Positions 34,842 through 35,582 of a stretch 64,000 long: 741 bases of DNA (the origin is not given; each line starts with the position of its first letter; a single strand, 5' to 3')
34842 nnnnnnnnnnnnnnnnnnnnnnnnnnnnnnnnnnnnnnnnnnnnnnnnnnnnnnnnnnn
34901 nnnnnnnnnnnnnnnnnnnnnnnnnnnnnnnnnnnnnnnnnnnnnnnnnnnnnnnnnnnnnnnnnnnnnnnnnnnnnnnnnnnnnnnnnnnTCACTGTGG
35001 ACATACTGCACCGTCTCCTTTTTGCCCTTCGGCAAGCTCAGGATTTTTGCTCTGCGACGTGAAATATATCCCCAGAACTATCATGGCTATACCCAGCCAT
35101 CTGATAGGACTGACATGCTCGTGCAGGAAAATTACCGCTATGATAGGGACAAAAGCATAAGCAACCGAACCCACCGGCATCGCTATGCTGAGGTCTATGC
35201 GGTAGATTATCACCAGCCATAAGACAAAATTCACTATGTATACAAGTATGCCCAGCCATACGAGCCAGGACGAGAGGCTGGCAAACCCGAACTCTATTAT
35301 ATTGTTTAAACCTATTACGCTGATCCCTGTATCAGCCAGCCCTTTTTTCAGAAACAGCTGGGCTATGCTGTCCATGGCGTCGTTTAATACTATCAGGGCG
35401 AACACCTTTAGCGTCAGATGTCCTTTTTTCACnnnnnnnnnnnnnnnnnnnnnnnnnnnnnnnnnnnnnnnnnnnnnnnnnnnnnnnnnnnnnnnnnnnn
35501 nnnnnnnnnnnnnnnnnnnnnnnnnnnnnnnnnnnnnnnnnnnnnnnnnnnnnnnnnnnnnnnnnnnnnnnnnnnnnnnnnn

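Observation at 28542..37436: Candidate amino-sugar/aminoacyl glycoconjugate modification locus with two divergent FemAB-like GNAT paralogs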

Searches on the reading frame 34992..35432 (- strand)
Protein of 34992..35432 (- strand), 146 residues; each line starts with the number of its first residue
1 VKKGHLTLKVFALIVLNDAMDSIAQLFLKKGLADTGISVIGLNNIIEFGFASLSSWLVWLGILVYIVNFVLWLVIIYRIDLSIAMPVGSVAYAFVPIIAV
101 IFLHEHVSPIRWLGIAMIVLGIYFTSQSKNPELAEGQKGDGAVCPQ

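Call 3: search_protein_families(library=pfam, proteins=[window:34992-35432:-], max_evalue=0.01)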
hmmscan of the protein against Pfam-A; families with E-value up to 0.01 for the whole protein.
window:34992-35432:- (146 aa): 3 families
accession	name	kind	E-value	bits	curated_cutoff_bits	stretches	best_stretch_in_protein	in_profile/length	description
PF00892.27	EamA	-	2e-09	38.2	28.2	1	21-126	29-134/135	EamA-like transporter family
PF05653.20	Mg_trans_NIPA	-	0.0012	18.5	26.2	1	35-123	29-117/295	Magnesium transporter NIPA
PF10639.15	TMEM234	-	0.003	18.1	30.1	1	45-124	32-111/113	Putative transmembrane family 234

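Call 4: search_protein_families(library=ncbifam, proteins=[window:34992-35432:-], max_evalue=0.01)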
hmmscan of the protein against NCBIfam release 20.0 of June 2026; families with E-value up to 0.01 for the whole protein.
window:34992-35432:- (146 aa): 4 families
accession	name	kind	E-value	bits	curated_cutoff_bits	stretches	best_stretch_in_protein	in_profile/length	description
NF011625.2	PRK15051.1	equivalog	2.1e-10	40.8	92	1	57-124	37-106/111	4-amino-4-deoxy-L-arabinose-phosphoundecaprenol flippase subunit ArnE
NF002816.2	PRK02971.1-2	equivalog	2.5e-10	40.8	99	1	20-127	9-118/120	4-amino-4-deoxy-L-arabinose-phosphoundecaprenol flippase subunit ArnF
TIGR03340.1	phn_DUF6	hypoth_equivalog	0.00013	21.7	288.15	1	57-130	62-138/281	phosphonate utilization associated putative membrane protein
TIGR00950.1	2A78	equivalog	0.00055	19.4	230.2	1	54-121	194-262/264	carboxylate/amino acid/amine transporter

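Call 77: find_homologous_proteins(query=window:34992-35432:-, max_evalue=0.001)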
Query window:34992-35432:- (146 aa): 89 proteins with E <= 0.001 among 155 candidates.
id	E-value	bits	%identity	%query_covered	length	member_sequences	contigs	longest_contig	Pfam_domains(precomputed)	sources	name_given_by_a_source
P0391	3.7e-75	269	100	87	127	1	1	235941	PF00892.27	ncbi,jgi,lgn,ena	ncbi:MAG: EamA family transporter [Candidatus Omnitrophota bacterium]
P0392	1.7e-59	218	74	89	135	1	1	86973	PF00892.27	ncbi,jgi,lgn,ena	ncbi:MAG: EamA family transporter [Candidatus Omnitrophota bacterium]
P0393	5.5e-59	216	74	89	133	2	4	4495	PF00892.27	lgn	-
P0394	3.6e-58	213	73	89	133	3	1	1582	PF00892.27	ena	-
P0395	1.0e-57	212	70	90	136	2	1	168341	PF00892.27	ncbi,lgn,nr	ncbi:MAG: EamA family transporter [Candidatus Omnitrophica bacterium]|nr:EamA family transporter [Ca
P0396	6.9e-57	209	69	93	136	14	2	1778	PF00892.27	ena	-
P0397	2.7e-56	207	72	89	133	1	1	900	PF00892.27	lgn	-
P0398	3.6e-56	207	71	89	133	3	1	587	PF00892.27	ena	-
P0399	3.7e-56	207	69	95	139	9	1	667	PF00892.27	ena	-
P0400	4.3e-56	207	66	97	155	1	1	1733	PF00892.27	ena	-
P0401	1.7e-55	205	70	94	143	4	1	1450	PF00892.27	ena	-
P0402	4.3e-55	204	70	91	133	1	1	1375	PF00892.27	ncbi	-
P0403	7.3e-55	203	68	89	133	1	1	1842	PF00892.27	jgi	-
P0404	9.3e-55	202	72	90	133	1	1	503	PF00892.27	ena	-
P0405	1.7e-54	202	72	89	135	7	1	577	PF00892.27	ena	-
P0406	3.4e-54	201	72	90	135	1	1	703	PF00892.27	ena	-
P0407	3.6e-54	201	81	83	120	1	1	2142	PF00892.27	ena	-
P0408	7.0e-54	200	69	91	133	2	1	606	PF00892.27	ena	-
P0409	9.5e-54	199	70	89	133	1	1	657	PF00892.27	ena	-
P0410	1.3e-53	199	70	90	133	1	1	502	PF00892.27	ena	-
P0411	2.7e-53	198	69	89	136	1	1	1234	PF00892.27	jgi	-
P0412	5.0e-53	197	68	89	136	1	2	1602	PF00892.27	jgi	jgi:drug/metabolite transporter (DMT)-like permease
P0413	5.2e-53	197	68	91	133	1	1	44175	PF00892.27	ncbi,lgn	-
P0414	1.8e-52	195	70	90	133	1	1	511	PF00892.27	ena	-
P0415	2.6e-49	185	63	93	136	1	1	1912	PF00892.27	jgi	-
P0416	3.9e-49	184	64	88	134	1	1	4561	PF00892.27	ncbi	-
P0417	8.0e-49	183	67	84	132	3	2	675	PF00892.27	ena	-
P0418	1.7e-48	182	61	95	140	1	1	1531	PF00892.27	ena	-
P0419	2.2e-48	182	62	95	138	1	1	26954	PF00892.27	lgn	-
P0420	3.6e-48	181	73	79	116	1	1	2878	PF00892.27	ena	-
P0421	6.9e-48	180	63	93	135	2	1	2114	PF00892.27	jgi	jgi:drug/metabolite transporter (DMT)-like permease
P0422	4.4e-47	178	64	90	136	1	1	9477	PF00892.27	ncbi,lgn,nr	ncbi:MAG: EamA family transporter [Candidatus Omnitrophica bacterium]|nr:EamA family transporter [Ca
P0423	8.9e-47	177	63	93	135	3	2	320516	PF00892.27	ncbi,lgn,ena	-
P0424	1.2e-46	176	58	94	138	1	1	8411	PF00892.27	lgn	-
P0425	1.6e-46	176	60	94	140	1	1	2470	PF00892.27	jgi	jgi:drug/metabolite transporter (DMT)-like permease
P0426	1.7e-46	176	62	95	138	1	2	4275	PF00892.27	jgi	jgi:drug/metabolite transporter (DMT)-like permease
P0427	1.9e-46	175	60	95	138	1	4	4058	PF00892.27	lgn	-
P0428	2.4e-46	175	58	97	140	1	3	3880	PF00892.27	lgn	-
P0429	3.1e-46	175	60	88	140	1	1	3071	PF00892.27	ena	-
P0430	3.7e-46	175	78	71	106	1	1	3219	PF00892.27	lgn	-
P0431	5.1e-46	174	62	96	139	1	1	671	PF00892.27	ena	-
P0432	7.0e-46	174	59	97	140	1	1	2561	PF00892.27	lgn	-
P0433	7.0e-46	174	63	88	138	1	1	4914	PF00892.27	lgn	-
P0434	9.9e-46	173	61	89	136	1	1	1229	PF00892.27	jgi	jgi:drug/metabolite transporter (DMT)-like permease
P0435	1.8e-45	172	60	92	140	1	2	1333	PF00892.27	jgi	jgi:drug/metabolite transporter (DMT)-like permease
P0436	2.9e-45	172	60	94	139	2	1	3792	PF00892.27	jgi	-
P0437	3.2e-45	172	69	75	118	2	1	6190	PF00892.27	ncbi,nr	ncbi:MAG: EamA family transporter [Candidatus Omnitrophota bacterium]|nr:EamA family transporter [Ca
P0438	6.6e-45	170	60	89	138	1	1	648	PF00892.27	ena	-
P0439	6.7e-45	170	62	89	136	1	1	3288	PF00892.27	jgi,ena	-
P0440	6.7e-45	170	61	90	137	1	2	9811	PF00892.27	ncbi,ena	-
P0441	7.0e-45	170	61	92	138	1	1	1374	PF00892.27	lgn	-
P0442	7.4e-45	170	60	90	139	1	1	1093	PF00892.27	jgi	jgi:drug/metabolite transporter (DMT)-like permease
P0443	1.0e-44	170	58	89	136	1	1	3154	PF00892.27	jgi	jgi:drug/metabolite transporter (DMT)-like permease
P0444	2.0e-44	169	60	93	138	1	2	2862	PF00892.27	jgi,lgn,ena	jgi:drug/metabolite transporter (DMT)-like permease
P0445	2.1e-44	169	60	89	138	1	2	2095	PF00892.27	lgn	-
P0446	2.8e-44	168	75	73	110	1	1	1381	PF00892.27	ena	-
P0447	3.0e-44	168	57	97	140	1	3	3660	PF00892.27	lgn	-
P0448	4.1e-44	168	58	95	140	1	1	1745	PF00892.27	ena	-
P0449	4.8e-44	168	61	88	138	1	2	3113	PF00892.27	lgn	-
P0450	6.3e-44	167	57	93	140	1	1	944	PF00892.27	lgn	-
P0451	8.8e-44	167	58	90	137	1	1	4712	PF00892.27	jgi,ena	-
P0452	1.2e-43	166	58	95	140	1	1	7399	PF00892.27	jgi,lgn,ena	-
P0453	2.4e-43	165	59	93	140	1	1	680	PF00892.27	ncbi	-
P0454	1.2e-42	163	59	90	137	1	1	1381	PF00892.27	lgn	-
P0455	1.2e-42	163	59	88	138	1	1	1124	PF00892.27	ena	-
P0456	1.5e-42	163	58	92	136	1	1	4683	PF00892.27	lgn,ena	-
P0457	1.9e-42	163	71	71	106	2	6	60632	PF00892.27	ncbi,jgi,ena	jgi:drug/metabolite transporter (DMT)-like permease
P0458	2.2e-42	162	57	89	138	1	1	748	PF00892.27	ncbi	-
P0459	3.4e-42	162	72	71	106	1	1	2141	PF00892.27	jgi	jgi:drug/metabolite transporter (DMT)-like permease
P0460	1.3e-41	160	55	94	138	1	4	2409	PF00892.27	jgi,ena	-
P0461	1.4e-41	160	68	75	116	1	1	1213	PF00892.27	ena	-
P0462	2.1e-41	159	60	88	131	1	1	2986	PF00892.27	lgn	-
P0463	4.1e-41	158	62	75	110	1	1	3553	PF00892.27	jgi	-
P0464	4.8e-41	158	64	82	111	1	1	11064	PF00892.27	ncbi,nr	ncbi:MAG: EamA family transporter [Candidatus Omnitrophica bacterium]|nr:EamA family transporter [Ca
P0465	1.2e-40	157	54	95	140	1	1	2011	PF00892.27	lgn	-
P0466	4.3e-40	155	68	71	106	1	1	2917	PF00892.27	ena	-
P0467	1.5e-39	153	57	92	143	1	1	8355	PF00892.27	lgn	-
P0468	2.0e-39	153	67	73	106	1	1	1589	PF00892.27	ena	-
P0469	6.1e-38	148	53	92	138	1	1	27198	PF00892.27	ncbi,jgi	jgi:drug/metabolite transporter (DMT)-like permease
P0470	1.1e-36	144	55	91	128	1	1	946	PF00892.27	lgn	-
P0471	1.2e-36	144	50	88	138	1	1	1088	PF00892.27,PF10639.16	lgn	-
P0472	1.3e-36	144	54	86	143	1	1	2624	PF00892.27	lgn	-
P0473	8.3e-34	134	50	94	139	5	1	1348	PF00892.27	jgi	-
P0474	1.5e-33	134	51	90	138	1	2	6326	PF00892.27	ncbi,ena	-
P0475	6.3e-33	132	52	86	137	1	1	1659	PF00892.27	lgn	-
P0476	1.2e-32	131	49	88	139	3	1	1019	PF00892.27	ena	-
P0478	2.7e-23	100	39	97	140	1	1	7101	PF00892.27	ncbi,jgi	ncbi:MAG: EamA family transporter [Candidatus Omnitrophota bacterium]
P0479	5.9e-23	99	39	97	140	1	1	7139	PF00892.27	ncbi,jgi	ncbi:MAG: EamA family transporter [Candidatus Omnitrophota bacterium]|jgi:drug/metabolite transporte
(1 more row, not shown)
